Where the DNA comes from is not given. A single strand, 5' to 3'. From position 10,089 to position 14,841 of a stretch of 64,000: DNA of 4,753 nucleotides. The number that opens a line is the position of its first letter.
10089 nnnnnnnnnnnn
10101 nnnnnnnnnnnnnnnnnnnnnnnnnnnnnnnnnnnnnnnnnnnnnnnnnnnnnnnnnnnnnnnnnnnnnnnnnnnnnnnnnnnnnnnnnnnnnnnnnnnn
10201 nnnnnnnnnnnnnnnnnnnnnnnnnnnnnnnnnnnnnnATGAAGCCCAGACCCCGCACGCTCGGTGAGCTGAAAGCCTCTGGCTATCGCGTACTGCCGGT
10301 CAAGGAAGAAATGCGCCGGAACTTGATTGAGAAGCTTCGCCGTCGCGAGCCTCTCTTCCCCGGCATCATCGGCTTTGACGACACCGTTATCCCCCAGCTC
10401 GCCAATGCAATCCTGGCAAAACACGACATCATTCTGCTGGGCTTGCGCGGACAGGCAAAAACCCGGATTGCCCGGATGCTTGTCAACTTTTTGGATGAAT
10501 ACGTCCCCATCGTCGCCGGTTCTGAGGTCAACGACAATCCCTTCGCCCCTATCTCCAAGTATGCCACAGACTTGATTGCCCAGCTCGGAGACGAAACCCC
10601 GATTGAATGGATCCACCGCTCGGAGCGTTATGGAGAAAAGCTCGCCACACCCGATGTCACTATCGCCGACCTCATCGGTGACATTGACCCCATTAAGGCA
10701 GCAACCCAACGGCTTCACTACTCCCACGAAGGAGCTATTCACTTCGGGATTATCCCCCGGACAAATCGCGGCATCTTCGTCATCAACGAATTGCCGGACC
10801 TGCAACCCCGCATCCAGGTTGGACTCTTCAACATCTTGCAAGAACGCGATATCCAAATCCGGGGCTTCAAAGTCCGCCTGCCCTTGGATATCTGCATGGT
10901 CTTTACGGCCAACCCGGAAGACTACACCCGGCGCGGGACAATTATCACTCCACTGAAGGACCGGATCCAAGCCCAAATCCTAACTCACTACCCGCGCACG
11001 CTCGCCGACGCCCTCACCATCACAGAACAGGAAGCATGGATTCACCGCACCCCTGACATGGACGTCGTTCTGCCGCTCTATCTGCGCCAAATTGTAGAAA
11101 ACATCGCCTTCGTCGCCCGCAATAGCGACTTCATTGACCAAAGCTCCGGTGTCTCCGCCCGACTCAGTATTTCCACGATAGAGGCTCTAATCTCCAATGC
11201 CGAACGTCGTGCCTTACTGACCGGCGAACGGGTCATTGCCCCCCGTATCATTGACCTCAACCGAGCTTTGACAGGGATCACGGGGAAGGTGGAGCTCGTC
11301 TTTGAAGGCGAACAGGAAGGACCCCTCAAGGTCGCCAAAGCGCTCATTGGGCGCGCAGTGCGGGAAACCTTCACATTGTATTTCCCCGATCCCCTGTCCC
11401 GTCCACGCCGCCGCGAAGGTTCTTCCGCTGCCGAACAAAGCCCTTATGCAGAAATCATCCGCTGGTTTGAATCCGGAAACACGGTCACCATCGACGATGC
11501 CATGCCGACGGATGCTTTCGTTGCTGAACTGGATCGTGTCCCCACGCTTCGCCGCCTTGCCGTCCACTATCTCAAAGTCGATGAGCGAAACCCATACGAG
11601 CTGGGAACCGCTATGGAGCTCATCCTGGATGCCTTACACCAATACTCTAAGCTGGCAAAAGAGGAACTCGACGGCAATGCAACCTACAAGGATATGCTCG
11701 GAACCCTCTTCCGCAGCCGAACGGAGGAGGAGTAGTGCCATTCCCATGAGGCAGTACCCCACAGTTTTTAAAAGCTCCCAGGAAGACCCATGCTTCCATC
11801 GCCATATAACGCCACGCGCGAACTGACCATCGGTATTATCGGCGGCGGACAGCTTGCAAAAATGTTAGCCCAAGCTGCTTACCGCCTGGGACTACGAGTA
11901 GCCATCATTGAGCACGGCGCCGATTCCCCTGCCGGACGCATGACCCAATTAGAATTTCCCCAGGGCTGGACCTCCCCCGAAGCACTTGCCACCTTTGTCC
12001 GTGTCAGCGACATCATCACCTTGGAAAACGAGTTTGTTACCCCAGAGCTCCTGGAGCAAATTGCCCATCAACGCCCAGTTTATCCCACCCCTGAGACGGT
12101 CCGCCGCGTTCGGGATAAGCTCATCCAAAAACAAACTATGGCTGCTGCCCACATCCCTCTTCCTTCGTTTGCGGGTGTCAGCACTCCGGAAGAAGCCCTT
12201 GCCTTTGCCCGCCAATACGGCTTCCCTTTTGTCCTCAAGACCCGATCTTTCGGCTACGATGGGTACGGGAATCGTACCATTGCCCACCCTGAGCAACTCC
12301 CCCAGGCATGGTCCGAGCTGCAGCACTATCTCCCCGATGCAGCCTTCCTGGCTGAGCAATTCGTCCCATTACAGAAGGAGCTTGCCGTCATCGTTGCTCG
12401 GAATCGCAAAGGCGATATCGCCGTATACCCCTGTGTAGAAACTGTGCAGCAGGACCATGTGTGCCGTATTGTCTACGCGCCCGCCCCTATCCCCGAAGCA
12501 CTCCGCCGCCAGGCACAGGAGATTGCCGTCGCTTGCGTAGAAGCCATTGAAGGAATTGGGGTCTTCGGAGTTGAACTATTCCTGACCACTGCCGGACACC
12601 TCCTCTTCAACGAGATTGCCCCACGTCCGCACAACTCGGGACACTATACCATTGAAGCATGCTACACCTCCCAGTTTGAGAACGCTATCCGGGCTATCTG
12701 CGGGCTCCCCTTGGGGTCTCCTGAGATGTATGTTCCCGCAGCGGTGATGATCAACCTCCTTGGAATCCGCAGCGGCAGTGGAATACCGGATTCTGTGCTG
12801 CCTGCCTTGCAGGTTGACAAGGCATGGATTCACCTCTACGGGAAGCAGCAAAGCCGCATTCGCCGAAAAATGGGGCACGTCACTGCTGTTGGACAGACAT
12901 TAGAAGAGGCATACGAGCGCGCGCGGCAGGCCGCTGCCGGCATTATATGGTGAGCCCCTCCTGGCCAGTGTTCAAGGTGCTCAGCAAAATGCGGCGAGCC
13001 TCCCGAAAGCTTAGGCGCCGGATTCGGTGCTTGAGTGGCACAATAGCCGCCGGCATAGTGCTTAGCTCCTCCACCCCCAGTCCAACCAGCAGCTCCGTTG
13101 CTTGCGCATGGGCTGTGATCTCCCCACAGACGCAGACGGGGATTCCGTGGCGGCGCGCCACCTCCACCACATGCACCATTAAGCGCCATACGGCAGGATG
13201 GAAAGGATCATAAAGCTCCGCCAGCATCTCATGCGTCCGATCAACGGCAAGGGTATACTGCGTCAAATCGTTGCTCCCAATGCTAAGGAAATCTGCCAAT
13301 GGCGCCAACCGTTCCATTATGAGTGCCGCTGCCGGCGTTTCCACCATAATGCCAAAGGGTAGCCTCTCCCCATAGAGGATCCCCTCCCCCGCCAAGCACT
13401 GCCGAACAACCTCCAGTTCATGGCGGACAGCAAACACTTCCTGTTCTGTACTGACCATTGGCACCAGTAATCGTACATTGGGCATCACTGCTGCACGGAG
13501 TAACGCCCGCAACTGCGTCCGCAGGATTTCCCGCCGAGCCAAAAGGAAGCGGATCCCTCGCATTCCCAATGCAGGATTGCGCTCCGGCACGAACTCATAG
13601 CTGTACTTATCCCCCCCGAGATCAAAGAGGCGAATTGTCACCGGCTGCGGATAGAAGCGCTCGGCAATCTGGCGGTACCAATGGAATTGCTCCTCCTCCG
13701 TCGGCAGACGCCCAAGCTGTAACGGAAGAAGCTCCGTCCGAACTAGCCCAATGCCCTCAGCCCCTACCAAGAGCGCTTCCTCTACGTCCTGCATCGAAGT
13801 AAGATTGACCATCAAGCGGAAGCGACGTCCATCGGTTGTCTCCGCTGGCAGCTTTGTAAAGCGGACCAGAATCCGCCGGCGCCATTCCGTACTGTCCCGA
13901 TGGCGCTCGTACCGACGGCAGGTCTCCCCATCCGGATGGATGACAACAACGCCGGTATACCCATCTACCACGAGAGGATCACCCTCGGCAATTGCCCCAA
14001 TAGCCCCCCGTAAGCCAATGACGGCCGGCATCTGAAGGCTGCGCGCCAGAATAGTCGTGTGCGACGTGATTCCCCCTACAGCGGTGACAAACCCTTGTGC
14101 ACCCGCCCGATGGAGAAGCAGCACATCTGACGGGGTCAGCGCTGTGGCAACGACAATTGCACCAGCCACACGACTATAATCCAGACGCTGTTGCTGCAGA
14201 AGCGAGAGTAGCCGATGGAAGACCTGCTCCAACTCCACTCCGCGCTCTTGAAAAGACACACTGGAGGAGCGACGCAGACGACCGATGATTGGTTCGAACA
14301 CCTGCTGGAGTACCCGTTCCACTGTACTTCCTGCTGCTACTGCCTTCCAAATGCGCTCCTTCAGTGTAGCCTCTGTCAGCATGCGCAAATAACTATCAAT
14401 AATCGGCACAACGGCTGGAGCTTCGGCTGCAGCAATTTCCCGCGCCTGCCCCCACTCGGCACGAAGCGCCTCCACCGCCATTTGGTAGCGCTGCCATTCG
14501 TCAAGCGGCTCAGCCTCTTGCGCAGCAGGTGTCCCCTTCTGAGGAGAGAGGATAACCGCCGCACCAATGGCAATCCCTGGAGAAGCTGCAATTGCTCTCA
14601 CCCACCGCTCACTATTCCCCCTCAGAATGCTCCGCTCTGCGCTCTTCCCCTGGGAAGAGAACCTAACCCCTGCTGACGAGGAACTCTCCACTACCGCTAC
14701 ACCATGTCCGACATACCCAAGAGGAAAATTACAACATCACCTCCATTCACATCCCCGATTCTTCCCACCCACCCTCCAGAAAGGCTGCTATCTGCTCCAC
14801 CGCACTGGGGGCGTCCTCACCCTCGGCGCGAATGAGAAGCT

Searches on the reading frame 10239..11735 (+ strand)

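Call 5: search_protein_families(library=pfam, proteins=[window:10239-11735:+], max_evalue=0.01)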
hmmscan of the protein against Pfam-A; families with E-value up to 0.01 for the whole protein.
window:10239-11735:+ (498 aa): 4 families
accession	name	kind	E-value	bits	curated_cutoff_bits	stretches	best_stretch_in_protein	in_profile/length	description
PF07728.20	AAA_5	-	2e-05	25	22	0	133-242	30-138/139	AAA domain (dynein-related subfamily)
PF00158.32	Sigma54_activat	-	6.3e-05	23.2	20.2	1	169-227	86-146/168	Sigma-54 interaction domain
PF07726.17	AAA_3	-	0.00072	19.9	27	1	137-229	33-115/131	ATPase family associated with various cellular activities (AAA)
PF01078.27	Mg_chelatase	-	0.00074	19.4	20.3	0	169-227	99-159/207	Magnesium chelatase, subunit ChlI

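Call 6: search_protein_families(library=ncbifam, proteins=[window:10239-11735:+], max_evalue=0.01)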
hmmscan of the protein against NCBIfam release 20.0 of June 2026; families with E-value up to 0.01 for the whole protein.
window:10239-11735:+ (498 aa): 3 families
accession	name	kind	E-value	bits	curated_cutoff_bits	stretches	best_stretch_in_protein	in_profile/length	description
TIGR02031.1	BchD-ChlD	equivalog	6.5e-06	25.1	499.55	1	65-265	20-180/608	magnesium chelatase ATPase subunit D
NF008469.0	PRK11361.1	equivalog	0.0021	16.8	714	1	169-226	230-287/461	acetoacetate metabolism transcriptional regulator AtoC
TIGR00764.1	lon_rel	equivalog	0.0038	15.9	516.6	0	142-209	182-250/608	ATP-dependent protease LonB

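Call 15: search_protein_families(library=padloc, proteins=[window:10239-11735:+], max_evalue=0.01)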
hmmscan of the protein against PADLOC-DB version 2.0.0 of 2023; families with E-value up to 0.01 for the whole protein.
window:10239-11735:+ (498 aa): 0 families

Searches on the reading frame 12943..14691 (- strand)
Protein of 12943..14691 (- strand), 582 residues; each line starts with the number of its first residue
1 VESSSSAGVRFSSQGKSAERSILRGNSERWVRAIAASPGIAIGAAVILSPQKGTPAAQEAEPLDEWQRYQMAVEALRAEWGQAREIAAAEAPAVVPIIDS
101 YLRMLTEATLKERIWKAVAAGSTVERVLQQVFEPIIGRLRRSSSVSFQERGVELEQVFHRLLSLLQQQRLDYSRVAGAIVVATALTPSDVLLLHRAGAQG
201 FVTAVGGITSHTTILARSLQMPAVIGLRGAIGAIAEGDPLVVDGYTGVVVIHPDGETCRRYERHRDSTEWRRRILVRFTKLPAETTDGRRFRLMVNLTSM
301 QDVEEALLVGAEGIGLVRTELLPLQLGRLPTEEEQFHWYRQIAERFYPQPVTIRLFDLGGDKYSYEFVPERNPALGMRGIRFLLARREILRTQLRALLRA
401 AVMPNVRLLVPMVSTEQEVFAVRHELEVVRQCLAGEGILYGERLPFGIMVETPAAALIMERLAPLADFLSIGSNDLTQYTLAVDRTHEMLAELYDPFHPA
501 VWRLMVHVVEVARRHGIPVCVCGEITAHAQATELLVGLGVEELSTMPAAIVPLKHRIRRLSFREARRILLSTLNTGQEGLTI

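Call 14: search_protein_families(library=pfam, proteins=[window:12943-14691:-], max_evalue=0.001)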
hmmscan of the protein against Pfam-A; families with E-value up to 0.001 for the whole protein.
window:12943-14691:- (582 aa): 3 families
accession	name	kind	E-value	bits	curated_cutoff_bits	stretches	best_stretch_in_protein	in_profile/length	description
PF02896.24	PEP-utilizers_C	-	5.2e-91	305.3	22.8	1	277-560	6-291/293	PEP-utilising enzyme, PEP-binding domain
PF00391.29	PEP-utilizers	-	1.3e-19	70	23.1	1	177-247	4-72/72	PEP-utilising enzyme, mobile domain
PF05524.18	PEP-utilisers_N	-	1.2e-14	54.9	24.4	1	33-150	2-121/121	PEP-utilising enzyme, N-terminal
